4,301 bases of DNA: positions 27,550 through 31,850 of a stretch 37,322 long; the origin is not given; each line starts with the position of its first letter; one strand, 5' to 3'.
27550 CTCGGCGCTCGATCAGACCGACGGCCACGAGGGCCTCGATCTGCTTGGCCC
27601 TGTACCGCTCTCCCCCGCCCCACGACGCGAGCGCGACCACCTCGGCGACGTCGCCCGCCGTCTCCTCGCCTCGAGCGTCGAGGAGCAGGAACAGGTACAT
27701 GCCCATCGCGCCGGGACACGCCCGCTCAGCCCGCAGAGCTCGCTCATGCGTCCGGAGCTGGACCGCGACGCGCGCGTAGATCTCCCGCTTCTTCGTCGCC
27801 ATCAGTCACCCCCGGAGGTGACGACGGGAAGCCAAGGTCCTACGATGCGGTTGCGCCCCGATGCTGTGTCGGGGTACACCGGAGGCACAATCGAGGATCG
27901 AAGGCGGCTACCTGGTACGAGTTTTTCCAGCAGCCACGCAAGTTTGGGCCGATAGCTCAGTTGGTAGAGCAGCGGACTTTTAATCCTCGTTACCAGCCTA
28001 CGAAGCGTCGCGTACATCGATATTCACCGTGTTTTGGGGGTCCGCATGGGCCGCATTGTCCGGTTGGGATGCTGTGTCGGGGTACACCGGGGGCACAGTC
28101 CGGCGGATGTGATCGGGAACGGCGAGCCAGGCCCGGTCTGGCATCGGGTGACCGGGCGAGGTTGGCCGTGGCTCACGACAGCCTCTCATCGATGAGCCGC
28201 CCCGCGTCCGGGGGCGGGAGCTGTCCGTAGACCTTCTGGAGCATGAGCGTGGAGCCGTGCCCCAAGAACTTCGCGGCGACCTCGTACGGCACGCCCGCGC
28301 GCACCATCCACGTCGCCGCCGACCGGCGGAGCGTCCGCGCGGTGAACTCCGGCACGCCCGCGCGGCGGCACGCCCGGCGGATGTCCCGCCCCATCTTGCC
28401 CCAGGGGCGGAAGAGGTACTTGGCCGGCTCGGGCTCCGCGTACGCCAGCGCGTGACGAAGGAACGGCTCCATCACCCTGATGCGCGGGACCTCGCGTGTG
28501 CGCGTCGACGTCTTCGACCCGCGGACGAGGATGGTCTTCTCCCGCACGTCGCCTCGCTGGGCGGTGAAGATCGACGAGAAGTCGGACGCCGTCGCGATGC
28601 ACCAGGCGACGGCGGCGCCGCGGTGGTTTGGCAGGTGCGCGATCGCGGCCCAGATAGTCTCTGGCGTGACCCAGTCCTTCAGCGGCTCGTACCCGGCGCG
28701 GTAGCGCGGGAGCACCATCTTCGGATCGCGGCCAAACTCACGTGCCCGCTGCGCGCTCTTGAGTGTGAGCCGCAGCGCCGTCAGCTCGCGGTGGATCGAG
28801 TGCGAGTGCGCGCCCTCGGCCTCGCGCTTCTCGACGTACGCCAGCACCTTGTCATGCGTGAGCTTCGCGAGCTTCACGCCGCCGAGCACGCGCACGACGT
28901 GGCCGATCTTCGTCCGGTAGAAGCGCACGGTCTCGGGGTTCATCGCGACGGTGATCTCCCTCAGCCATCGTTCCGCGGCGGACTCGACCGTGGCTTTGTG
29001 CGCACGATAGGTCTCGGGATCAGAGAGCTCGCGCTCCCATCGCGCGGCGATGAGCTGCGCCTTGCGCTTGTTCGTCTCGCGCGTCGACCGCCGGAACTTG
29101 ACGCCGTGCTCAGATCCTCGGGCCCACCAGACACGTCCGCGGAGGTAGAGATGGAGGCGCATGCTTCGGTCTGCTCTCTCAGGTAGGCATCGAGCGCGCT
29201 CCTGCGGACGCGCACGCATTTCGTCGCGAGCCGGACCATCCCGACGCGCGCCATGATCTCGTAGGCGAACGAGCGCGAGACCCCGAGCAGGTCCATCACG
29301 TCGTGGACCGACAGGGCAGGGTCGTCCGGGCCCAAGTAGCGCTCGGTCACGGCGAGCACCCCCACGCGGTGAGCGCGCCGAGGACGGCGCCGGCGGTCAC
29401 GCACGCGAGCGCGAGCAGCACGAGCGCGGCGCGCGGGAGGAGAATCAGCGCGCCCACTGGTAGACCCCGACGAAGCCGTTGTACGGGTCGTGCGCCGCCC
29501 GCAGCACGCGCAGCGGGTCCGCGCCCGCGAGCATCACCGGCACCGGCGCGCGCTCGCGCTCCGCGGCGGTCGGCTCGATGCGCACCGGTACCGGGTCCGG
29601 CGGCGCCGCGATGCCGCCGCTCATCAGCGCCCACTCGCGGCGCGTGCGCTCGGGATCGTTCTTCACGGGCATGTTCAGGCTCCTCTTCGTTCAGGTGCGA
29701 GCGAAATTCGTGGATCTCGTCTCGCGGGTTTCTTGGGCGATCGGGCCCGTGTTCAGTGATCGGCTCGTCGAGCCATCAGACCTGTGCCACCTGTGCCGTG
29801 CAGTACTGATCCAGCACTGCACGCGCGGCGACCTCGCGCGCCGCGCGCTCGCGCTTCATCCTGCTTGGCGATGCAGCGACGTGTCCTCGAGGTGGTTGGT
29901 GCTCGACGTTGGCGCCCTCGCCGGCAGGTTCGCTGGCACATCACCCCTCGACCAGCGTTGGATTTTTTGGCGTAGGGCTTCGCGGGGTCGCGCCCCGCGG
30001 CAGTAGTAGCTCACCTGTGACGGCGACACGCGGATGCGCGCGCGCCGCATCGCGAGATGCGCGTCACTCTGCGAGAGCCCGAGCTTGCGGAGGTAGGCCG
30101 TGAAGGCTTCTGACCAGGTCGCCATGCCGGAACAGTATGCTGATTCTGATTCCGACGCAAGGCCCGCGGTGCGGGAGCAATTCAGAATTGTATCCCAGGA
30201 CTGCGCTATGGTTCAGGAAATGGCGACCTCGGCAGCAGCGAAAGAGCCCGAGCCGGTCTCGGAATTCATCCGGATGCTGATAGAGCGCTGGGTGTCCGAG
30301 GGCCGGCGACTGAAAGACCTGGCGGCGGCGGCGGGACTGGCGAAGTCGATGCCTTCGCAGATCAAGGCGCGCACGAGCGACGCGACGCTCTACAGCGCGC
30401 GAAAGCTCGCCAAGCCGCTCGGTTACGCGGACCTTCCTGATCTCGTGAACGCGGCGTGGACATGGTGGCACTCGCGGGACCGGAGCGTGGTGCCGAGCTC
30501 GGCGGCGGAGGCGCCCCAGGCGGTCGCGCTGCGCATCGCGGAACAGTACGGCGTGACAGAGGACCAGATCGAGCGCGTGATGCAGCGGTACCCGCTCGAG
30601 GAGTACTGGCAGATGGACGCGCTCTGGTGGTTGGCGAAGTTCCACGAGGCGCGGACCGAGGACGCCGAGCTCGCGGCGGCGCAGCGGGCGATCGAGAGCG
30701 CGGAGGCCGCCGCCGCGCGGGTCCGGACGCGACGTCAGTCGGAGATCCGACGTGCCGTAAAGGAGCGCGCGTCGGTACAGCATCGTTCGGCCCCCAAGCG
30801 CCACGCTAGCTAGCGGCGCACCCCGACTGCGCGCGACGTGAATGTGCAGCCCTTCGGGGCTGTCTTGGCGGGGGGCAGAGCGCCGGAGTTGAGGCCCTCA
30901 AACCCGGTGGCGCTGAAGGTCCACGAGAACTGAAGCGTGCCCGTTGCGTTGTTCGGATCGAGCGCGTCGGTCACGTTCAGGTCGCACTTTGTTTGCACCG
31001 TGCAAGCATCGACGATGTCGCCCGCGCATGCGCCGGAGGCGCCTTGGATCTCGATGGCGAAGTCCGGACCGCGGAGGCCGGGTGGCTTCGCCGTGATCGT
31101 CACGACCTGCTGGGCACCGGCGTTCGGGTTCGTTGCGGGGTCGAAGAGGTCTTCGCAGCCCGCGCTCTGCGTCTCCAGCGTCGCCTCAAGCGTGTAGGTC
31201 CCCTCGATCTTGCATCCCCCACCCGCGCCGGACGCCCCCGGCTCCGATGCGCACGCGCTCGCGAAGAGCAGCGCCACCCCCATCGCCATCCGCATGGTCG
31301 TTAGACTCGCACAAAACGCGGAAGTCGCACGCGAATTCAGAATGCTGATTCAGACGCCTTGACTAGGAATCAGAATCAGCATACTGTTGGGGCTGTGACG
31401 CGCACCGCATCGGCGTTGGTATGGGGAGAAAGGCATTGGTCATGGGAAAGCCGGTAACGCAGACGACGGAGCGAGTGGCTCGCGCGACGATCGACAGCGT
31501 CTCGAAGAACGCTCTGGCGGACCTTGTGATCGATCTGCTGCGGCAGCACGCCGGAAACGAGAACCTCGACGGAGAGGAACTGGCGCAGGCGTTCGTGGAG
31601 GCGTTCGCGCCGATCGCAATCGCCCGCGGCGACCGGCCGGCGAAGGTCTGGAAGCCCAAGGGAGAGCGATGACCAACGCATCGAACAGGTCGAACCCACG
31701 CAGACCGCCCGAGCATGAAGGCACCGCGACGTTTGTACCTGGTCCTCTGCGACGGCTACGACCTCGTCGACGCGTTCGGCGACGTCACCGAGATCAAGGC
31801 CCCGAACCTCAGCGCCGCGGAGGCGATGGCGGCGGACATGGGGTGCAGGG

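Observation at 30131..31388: Two inverted copies of one promoter-operator module bracket the immunity region (PL/PR-like symmetry)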

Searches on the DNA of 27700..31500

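Call 70: search_rna_families(source=window, start=27700, end=31500, threshold=evalue, max_evalue=1)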
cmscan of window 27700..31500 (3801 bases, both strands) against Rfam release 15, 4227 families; matches with E-value up to 1: 1.
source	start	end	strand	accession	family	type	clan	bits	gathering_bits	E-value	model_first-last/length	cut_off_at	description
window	27946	28000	+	RF00005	tRNA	Gene; tRNA;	CL00001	27.4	29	0.01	1-71/71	no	tRNA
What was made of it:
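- Tried and rejected: No RNA family in the immunity region (call 70).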

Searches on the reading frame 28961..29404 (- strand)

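Call 63: search_protein_families(library=ncbifam, proteins=[window:28961-29404:-], max_evalue=0.1)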
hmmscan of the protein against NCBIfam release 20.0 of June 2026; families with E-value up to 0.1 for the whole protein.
window:28961-29404:- (147 aa): 3 families
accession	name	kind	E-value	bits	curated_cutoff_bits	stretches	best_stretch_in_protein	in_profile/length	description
NF000034.1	AAC_2p_Ic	exception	0.00048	19.9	375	1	47-137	62-150/181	aminoglycoside N-acetyltransferase AAC(2')-Ic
NF010734.0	PRK14136.1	equivalog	0.0035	17.1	359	1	63-127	93-159/319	recombination regulator RecX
TIGR01764.1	excise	domain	0.021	15.2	28.8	0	31-76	2-48/49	excisionase family DNA-binding protein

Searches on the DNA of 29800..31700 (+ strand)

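Call 43: search_dna_similar(query=window:29800-31700:+, collection=phages, mode=distant)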
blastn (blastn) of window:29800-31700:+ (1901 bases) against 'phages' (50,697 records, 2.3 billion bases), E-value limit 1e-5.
No match.

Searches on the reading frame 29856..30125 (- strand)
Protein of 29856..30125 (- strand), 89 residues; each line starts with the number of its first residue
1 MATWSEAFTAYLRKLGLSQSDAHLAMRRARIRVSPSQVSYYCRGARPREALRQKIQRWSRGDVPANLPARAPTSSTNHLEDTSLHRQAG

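Call 10: search_protein_families(library=pfam, proteins=[window:29856-30125:-], max_evalue=0.1)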
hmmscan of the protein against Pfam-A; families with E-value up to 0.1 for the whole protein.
window:29856-30125:- (89 aa): 1 family
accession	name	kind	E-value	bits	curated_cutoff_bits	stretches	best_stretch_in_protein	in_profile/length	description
PF01381.28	HTH_3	-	0.062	13.8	23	0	13-48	6-37/55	Helix-turn-helix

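Call 11: search_protein_families(library=phrogs, proteins=[window:29856-30125:-], max_evalue=0.1)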
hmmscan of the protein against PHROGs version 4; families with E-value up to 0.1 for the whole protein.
window:29856-30125:- (89 aa): 0 families

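Call 31: find_homologous_proteins(query=window:29856-30125:-)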
Query window:29856-30125:- (89 aa): 2 proteins with E <= 0.001 among 4 candidates.
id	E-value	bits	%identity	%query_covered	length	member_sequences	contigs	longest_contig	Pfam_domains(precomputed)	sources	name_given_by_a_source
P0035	5.3e-52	191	100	100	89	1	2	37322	-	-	-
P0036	1.3e-18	84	58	87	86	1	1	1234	-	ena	-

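Call 54: search_solved_structures(query=A2, max_evalue=10, show_alignments=2)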
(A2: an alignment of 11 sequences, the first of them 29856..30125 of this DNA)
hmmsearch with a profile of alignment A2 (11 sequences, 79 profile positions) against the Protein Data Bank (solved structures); distinct sequences matched with E-value up to 10: 8.
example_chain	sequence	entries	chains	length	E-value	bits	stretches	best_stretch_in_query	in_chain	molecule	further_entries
12qa_H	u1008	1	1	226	0.44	13.7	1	21-68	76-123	CM10 Fab heavy chain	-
4ybl_H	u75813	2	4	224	0.87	12.8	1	17-65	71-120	A32 antibody Fab heavy chain | The antibody A32 Fab heavy chain.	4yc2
3tnm_H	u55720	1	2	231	0.93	12.7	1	17-65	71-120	Fab heavy chain of human anti-HIV-1 Env antibody A32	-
8eay_H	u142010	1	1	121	0.94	12.7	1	19-64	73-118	4I3 heavy chain protein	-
9pzc_H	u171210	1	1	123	1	12.6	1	17-62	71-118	Immunoglobulin heavy variable 4-34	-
8sga_H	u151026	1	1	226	1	12.6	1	20-71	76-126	770E11 Fab heavy chain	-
9q26_D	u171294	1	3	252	1.3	12.3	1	19-65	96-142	3A12 Fab Heavy chain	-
2kpj_A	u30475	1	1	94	1.3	12.2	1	4-50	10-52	SOS-response transcriptional repressor, LexA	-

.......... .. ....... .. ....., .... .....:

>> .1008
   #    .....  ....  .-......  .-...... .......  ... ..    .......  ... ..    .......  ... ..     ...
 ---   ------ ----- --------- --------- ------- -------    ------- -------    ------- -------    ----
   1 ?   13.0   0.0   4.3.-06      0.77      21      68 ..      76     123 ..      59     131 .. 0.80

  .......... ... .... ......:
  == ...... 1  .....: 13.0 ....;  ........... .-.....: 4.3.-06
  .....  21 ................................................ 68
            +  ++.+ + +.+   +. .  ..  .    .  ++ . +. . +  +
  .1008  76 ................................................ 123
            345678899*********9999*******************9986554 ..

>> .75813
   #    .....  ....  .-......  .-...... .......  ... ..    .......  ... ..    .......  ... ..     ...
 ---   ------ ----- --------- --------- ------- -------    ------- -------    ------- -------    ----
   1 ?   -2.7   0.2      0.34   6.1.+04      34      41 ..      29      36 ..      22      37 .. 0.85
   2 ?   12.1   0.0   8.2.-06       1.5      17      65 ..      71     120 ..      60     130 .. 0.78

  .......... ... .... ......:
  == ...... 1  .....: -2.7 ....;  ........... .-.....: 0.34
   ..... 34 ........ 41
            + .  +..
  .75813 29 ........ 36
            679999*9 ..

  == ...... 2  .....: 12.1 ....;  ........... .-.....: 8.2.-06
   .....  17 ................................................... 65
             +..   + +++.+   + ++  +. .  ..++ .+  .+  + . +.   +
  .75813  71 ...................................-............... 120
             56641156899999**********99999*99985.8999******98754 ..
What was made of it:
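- Tried and rejected: Only spurious antibody hits (call 54).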

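Call 55: search_protein_families(library=pfam, alignment_id=A2, max_evalue=1)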
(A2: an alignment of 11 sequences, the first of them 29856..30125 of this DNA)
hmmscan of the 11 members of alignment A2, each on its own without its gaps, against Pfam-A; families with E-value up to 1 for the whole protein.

A. member 1, window:29856-30125:- (89 aa): 2 families
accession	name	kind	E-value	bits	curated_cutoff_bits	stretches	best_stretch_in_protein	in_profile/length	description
PF01381.28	HTH_3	-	0.062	13.8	23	1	13-48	6-37/55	Helix-turn-helix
PF23731.1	ARM_ECM29_C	-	0.14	12.8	27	1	4-61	165-225/241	ECM29, C-terminal ARM-like repeats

B. families by the number of members that match (of 11 scanned): 13 families
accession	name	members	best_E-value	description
PF01381.28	HTH_3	3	1.8e-06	Helix-turn-helix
PF13560.12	HTH_31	2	0.00088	Helix-turn-helix domain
PF14549.12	P22_Cro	2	0.0064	DNA-binding transcriptional regulator Cro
PF15943.11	YdaS_toxin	2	0.0081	Bacterial toxin YdaS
PF13518.12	HTH_28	2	0.062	Helix-turn-helix domain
PF13384.12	HTH_23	1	0.0018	Homeodomain-like domain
PF12802.13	MarR_2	1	0.0083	MarR family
PF00126.33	HTH_1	1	0.027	Bacterial regulatory helix-turn-helix protein, lysR family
PF25609.1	Unc5_NetrinR_N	1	0.041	Netrin receptor unc-5 N-terminal domain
PF04218.19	CENP-B_N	1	0.063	CENP-B N-terminal DNA-binding domain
PF16104.10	FPRL1_inhibitor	1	0.11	Formyl peptide receptor-like 1 inhibitory protein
PF23731.1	ARM_ECM29_C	1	0.14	ECM29, C-terminal ARM-like repeats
PF13412.12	HTH_24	1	0.21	Winged helix-turn-helix DNA-binding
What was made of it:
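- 29856..30125 (-): Small (89 aa) Cro-like XRE-type HTH gene, first gene of the leftward arm. Family members hit HTH_3 (1.8e-6), P22_Cro (0.006) and YdaS (0.008) (call 55).
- On XRE-family (HTH_3-type) DNA-binding proteins: Members of the small family reach 1.8e-6 (call 55).
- The Cro and YdaS Pfam hits come from members of the small protein's family (call 55).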

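Call 63: search_protein_families(library=ncbifam, proteins=[window:29856-30125:-], max_evalue=0.1)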
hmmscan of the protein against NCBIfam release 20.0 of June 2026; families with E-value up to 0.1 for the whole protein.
window:29856-30125:- (89 aa): 0 families

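Call 73: predict_structure(alignment_id=A5)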
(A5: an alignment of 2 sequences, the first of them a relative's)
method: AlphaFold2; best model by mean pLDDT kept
length: 89 residues; sequences in the alignment: 2
mean_pLDDT: 82.3   pTM: 0.67
mean pLDDT of the five models: 82.3, 76.8, 68.9, 50.7, 43.5
residues with pLDDT >= 90: 57; 70-90: 11; 50-70: 8; < 50: 13
segments of 3 or more residues with pLDDT < 50: 74-78, 80-86
pLDDT, mean of each block of 10 residues (from residue 1): 88 94 94 93 89 93 87 50 48
secondary structure, 60 per line:
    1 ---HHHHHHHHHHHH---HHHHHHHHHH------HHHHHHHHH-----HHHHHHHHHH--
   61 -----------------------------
elements in order: H4-15 H19-28 H35-43 H49-58

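Call 75: fold_search(model_id=the predicted structure, library=pdb)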
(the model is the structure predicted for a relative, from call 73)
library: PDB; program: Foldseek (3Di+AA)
matches with E <= 10: 211; with E <= 0.001: 0
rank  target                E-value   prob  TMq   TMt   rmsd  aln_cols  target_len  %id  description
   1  3zkc_B                3.5e-01  0.95  0.51  0.67   2.3        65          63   20  Crystal structure of the master regulator for biofilm formation SinR in complex with DNA. (released 2013-03-06)
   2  9a7f_A                4.0e-01  0.69  0.47  0.33  12.5        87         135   17  Integrative model of RGHR-DLDH1 by crosslinking MS and deep learning (released 2024-09-18)
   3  6rnz_A                4.8e-01  0.96  0.52  0.67   2.0        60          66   18  Crystal structure of the N-terminal HTH DNA-binding domain of the essential repressor DdrO from radiation-resistant De (released 2019-10-09)
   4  3zkc_A                5.4e-01  0.90  0.52  0.70   2.6        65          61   20  Crystal structure of the master regulator for biofilm formation SinR in complex with DNA. (released 2013-03-06)
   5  1y9q                  6.8e-01  0.95  0.53  0.28   2.2        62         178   19  Crystal Structure of HTH_3 family Transcriptional Regulator from Vibrio cholerae (released 2005-01-04)
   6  5a7l                  7.6e-01  0.94  0.56  0.61   2.6        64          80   16  TP901-1 CI NTD (res 1-80) (released 2016-07-27)
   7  8tac_B                8.1e-01  0.91  0.46  0.61   1.9        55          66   27  Designed DNA binding protein (released 2024-08-28)
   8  3f51_C                8.6e-01  0.91  0.49  0.48   1.9        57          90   19  Crystal Structure of the clp gene regulator ClgR from Corynebacterium glutamicum (released 2008-11-18)
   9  8tac_A                8.6e-01  0.87  0.45  0.58   2.1        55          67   27  Designed DNA binding protein (released 2024-08-28)
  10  3vk0_C                8.6e-01  0.75  0.49  0.49   2.8        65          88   12  Crystal Structure of hypothetical transcription factor NHTF from Neisseria (released 2012-03-14)
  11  3op9                  9.7e-01  0.93  0.52  0.44   1.6        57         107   18  Crystal structure of transcriptional regulator from Listeria innocua (released 2010-09-15)
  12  9f9s_CN               9.7e-01  0.90  0.50  0.34   1.8        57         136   19  Yeast SDD1 Disome with Mbf1 (released 2024-12-04)
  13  1b0n_A                9.7e-01  0.77  0.47  0.42   2.2        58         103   19  SINR PROTEIN/SINI PROTEIN COMPLEX (released 1999-01-13)
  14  2icp                  1.1e+00  0.91  0.49  0.50   1.4        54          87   20  Crystal structure of the bacterial antitoxin HigA from Escherichia coli at pH 4.0. Northeast Structural Genomics Consort (released 2006-09-26)
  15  3zhm_A                1.1e+00  0.87  0.56  0.62   3.0        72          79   15  N-terminal domain of the CI repressor from bacteriophage TP901-1 in complex with the OL2 operator half-site (released 2013-12-25)
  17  2xcj_A                1.2e+00  0.91  0.54  0.57   3.2        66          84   20  Crystal structure of P2 C, the immunity repressor of temperate E. coli phage P2 (released 2010-07-28)
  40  3jxb_C                2.0e+00  0.80  0.55  0.70   1.6        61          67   16  Crystal structure of the P22 c2 repressor protein in complex with synthetic operator 9C (released 2010-01-19)
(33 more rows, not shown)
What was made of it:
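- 29856..30125 (-): The model (pLDDT 82) resembles the SinR, DdrO, TP901-1 CI NTD, P22 c2 and Cro folds (calls 73, 75).
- Closest known: Lactococcal phage TP901-1 CI/Mor switch. Same: TP901-1 CI NTD is among the structural matches of the small protein (call 75).
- It has an XRE/Cro-like fold, and P2 C and TP901-1 CI NTD are among its structural matches (call 75).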
